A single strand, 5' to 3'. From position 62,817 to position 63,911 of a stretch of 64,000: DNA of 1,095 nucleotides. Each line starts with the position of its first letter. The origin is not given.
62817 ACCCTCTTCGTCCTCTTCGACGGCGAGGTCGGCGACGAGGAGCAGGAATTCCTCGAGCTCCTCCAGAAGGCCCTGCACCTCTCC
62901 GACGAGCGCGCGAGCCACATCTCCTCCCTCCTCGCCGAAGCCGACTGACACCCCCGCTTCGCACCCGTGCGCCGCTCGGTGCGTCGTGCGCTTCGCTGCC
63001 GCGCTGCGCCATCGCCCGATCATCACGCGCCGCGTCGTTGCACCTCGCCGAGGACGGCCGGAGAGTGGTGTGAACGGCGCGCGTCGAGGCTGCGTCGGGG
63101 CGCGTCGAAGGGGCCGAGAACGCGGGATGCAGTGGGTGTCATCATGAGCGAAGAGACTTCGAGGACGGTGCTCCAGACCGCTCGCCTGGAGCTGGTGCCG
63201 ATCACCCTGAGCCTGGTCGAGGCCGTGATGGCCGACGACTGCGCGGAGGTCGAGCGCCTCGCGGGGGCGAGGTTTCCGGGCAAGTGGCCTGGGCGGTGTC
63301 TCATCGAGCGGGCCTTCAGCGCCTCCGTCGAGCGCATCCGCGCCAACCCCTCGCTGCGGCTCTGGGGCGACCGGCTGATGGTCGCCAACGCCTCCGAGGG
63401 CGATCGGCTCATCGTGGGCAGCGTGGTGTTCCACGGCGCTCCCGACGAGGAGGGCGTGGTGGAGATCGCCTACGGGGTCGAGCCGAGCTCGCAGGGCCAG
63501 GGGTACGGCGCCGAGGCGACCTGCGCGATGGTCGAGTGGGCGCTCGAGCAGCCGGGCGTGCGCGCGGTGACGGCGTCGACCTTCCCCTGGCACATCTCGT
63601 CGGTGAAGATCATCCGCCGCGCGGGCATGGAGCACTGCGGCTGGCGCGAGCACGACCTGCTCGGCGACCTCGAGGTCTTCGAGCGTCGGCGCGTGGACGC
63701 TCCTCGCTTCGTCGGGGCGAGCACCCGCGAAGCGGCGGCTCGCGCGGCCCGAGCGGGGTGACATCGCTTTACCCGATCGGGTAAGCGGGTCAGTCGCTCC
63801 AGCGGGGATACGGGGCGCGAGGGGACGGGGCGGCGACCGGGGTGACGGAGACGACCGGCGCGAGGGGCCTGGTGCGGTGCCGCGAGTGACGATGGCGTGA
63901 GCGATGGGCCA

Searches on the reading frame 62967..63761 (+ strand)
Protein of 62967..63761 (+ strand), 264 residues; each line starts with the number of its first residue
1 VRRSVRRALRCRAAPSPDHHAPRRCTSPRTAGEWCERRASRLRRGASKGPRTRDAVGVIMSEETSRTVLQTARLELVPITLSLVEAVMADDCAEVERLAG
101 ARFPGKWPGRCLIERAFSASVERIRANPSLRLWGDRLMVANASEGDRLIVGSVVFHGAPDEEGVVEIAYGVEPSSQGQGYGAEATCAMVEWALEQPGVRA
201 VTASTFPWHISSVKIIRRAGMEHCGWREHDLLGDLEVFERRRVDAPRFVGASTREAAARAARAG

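Call 69: search_protein_families(library=pfam, proteins=[window:62967-63761:+], max_evalue=0.0001)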
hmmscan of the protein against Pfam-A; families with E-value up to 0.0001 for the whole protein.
window:62967-63761:+ (264 aa): 2 families
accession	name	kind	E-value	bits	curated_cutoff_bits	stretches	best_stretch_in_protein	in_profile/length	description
PF13302.13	Acetyltransf_3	-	8.6e-16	59.3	25.4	1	73-222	1-138/138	Acetyltransferase (GNAT) domain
PF00583.31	Acetyltransf_1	-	3.6e-08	34.1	20.7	1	130-220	24-115/116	Acetyltransferase (GNAT) family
